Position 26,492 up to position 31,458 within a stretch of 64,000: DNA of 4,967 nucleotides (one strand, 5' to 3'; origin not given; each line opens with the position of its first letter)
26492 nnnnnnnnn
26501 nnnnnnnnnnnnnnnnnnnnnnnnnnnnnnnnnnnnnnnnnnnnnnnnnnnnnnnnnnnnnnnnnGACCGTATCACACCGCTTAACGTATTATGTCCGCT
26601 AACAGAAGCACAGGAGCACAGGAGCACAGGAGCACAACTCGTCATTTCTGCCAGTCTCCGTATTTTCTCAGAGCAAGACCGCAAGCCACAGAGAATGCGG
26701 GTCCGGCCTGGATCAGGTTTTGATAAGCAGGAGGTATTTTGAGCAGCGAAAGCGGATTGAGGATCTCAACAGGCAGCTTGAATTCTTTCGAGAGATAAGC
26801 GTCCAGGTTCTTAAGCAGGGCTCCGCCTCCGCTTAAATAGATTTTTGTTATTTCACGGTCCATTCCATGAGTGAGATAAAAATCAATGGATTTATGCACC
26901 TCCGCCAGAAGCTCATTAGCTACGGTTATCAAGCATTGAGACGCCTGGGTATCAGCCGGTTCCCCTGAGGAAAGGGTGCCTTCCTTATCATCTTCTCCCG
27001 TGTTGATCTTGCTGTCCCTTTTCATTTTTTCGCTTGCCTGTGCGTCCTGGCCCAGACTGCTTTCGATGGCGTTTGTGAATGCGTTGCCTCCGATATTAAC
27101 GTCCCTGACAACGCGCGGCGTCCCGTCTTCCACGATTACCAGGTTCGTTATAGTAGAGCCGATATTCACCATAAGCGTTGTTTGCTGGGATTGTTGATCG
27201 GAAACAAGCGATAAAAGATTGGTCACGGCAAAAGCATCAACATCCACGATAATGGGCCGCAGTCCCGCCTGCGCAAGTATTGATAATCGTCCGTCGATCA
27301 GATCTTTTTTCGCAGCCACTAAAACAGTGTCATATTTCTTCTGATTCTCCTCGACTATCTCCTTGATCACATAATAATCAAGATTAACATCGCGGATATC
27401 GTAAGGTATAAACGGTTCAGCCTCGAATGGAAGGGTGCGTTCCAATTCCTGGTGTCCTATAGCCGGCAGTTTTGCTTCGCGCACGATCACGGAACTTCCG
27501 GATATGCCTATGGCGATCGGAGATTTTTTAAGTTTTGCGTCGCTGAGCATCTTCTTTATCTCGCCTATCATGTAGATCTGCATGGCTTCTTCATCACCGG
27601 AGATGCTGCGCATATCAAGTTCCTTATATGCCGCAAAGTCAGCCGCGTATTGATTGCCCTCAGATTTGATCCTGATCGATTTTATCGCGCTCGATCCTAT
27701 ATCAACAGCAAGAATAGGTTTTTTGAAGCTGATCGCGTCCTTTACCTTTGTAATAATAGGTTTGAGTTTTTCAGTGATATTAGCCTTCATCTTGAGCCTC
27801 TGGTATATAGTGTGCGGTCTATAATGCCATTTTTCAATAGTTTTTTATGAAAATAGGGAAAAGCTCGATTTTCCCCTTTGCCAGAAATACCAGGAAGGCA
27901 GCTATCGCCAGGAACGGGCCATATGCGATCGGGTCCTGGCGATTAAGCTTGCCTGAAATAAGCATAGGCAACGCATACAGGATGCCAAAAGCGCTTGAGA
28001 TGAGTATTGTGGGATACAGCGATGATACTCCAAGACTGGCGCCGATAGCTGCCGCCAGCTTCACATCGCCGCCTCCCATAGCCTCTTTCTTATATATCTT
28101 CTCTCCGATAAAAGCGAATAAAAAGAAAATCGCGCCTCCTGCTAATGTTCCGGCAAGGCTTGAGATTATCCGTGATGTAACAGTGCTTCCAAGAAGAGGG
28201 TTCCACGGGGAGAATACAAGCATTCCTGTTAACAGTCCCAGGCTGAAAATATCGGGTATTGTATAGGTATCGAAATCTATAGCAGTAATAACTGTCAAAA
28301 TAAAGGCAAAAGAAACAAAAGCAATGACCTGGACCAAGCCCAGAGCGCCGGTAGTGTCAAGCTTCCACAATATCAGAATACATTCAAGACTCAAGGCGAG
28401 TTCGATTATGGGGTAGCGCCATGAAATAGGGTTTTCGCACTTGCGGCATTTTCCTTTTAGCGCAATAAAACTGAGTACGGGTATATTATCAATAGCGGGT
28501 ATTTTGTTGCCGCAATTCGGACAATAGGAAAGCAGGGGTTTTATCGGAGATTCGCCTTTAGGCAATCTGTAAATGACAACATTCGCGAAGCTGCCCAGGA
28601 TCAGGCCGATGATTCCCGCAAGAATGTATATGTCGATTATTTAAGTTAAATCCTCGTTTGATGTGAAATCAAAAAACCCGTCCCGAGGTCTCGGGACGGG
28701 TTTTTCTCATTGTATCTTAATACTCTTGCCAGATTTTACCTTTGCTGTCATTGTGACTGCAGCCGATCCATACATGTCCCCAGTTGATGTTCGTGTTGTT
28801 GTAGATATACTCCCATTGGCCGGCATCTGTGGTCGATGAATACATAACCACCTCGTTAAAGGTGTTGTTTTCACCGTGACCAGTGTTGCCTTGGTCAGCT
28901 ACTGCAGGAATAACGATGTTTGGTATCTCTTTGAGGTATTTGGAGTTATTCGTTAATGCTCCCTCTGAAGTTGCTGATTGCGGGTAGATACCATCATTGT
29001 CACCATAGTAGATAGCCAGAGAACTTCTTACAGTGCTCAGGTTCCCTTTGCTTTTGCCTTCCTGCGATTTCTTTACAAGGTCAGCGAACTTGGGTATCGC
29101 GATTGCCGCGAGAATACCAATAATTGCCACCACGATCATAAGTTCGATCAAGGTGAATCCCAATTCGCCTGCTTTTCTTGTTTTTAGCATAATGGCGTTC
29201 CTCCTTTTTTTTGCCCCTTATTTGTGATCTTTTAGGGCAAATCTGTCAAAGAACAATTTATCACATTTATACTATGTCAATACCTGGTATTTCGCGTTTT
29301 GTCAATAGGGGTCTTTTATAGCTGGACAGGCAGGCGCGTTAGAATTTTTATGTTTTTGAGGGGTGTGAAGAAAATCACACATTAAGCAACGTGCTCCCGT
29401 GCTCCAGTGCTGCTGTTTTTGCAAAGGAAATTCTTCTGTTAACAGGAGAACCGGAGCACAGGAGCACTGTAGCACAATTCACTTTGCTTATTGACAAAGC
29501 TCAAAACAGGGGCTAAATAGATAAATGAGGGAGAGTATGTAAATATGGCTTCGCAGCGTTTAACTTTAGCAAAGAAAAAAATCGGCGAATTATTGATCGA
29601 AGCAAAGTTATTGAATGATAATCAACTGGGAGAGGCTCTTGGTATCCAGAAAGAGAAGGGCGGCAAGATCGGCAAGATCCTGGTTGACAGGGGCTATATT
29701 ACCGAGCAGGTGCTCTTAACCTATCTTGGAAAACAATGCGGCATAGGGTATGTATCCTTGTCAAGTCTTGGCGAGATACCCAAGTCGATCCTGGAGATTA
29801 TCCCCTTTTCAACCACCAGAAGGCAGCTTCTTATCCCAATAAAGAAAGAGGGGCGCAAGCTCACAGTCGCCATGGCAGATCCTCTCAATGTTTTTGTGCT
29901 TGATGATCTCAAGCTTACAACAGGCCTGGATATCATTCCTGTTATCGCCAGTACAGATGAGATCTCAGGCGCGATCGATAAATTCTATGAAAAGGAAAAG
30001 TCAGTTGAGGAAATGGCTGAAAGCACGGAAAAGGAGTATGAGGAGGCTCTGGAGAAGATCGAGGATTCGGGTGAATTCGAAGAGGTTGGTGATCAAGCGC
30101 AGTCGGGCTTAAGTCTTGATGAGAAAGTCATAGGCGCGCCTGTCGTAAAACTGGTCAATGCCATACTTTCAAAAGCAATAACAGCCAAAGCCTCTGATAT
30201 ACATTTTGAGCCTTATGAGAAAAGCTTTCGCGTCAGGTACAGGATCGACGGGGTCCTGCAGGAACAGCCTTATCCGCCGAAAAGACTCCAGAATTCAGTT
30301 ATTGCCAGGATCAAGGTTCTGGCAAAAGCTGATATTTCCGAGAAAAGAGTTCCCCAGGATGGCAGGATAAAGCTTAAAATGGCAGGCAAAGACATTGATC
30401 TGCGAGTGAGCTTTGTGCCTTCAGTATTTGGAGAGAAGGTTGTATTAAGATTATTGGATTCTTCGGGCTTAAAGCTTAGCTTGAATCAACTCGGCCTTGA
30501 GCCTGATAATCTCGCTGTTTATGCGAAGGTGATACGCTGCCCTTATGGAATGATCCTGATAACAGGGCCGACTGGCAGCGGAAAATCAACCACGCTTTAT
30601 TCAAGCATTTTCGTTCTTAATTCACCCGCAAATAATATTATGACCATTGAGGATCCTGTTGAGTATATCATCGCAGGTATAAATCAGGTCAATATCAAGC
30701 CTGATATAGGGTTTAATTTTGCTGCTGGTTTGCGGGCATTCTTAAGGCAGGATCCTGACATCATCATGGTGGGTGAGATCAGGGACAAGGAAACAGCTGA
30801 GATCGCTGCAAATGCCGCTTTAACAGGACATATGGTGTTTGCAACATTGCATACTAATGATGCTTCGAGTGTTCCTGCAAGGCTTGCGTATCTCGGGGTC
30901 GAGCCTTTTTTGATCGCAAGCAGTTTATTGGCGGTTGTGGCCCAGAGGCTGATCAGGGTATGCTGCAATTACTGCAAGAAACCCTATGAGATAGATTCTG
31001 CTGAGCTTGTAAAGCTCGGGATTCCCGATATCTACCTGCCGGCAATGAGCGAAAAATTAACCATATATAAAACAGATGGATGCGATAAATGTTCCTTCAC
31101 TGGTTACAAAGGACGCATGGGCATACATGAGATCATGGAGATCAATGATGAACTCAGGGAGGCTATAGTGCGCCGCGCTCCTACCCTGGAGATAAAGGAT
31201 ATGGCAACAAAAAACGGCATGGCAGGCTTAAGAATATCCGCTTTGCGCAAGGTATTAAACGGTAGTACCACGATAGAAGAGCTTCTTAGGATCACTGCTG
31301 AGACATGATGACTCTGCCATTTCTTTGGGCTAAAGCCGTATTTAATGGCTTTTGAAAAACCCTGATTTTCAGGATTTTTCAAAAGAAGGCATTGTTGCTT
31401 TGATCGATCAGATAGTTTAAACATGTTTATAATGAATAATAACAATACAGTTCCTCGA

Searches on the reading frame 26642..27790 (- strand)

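Call 79: search_protein_families(library=pfam, proteins=[window:26642-27790:-], max_evalue=0.00001)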
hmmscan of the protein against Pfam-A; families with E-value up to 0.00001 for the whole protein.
window:26642-27790:- (382 aa): 3 families
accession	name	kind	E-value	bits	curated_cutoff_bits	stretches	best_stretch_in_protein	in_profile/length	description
PF11104.14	PilM_2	-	2.7e-56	191.4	27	1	29-376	2-339/340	Type IV pilus assembly protein PilM;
PF14450.12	FtsA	-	2.2e-14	54.3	31.8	1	207-369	2-125/127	Cell division protein FtsA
PF06723.19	MreB_Mbl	-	5.1e-07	29.3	27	0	203-343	145-303/327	MreB/Mbl protein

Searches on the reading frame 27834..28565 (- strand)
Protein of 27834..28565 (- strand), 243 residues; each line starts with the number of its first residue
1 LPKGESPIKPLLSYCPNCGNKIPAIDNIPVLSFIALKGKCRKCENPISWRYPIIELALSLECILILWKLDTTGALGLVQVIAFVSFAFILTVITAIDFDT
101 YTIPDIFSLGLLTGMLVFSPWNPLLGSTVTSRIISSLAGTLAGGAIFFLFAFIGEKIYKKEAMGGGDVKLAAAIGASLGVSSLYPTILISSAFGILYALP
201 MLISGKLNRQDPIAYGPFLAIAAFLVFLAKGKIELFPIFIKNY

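Call 79: search_protein_families(library=pfam, proteins=[window:27834-28565:-], max_evalue=0.00001)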
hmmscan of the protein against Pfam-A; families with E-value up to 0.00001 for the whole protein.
window:27834-28565:- (243 aa): 2 families
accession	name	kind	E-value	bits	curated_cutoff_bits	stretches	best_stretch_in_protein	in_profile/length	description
PF06750.18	A24_N_bact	-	5e-21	75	23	1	2-68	18-83/84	Bacterial Peptidase A24 N-terminal domain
PF01478.23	Peptidase_A24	-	6e-19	68.9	26.5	1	86-199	3-104/104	Type IV leader peptidase family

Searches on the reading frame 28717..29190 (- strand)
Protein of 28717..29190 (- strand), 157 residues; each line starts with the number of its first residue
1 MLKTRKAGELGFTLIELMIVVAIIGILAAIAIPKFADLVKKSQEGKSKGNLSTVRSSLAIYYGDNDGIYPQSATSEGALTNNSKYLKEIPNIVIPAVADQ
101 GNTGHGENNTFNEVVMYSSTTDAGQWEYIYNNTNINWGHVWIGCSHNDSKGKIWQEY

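Call 79: search_protein_families(library=pfam, proteins=[window:28717-29190:-], max_evalue=0.00001)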
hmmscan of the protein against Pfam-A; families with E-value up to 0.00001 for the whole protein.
window:28717-29190:- (157 aa): 1 family
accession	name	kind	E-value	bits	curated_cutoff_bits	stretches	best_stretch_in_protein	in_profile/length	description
PF07963.17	N_methyl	-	1.3e-07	31.3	21.2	1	10-32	5-27/27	Prokaryotic N-terminal methylation motif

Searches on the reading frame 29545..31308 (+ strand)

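Call 79: search_protein_families(library=pfam, proteins=[window:29545-31308:+], max_evalue=0.00001)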
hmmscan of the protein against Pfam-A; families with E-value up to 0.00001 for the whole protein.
window:29545-31308:+ (587 aa): 2 families
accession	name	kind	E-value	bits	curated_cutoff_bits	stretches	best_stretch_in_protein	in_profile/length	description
PF00437.27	T2SSE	-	4.6e-136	453.7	24.9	1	198-582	6-370/370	Type II/IV secretion system protein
PF05157.20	MshEN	-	9.8e-18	64.4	23.1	1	67-153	3-89/90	MshEN domain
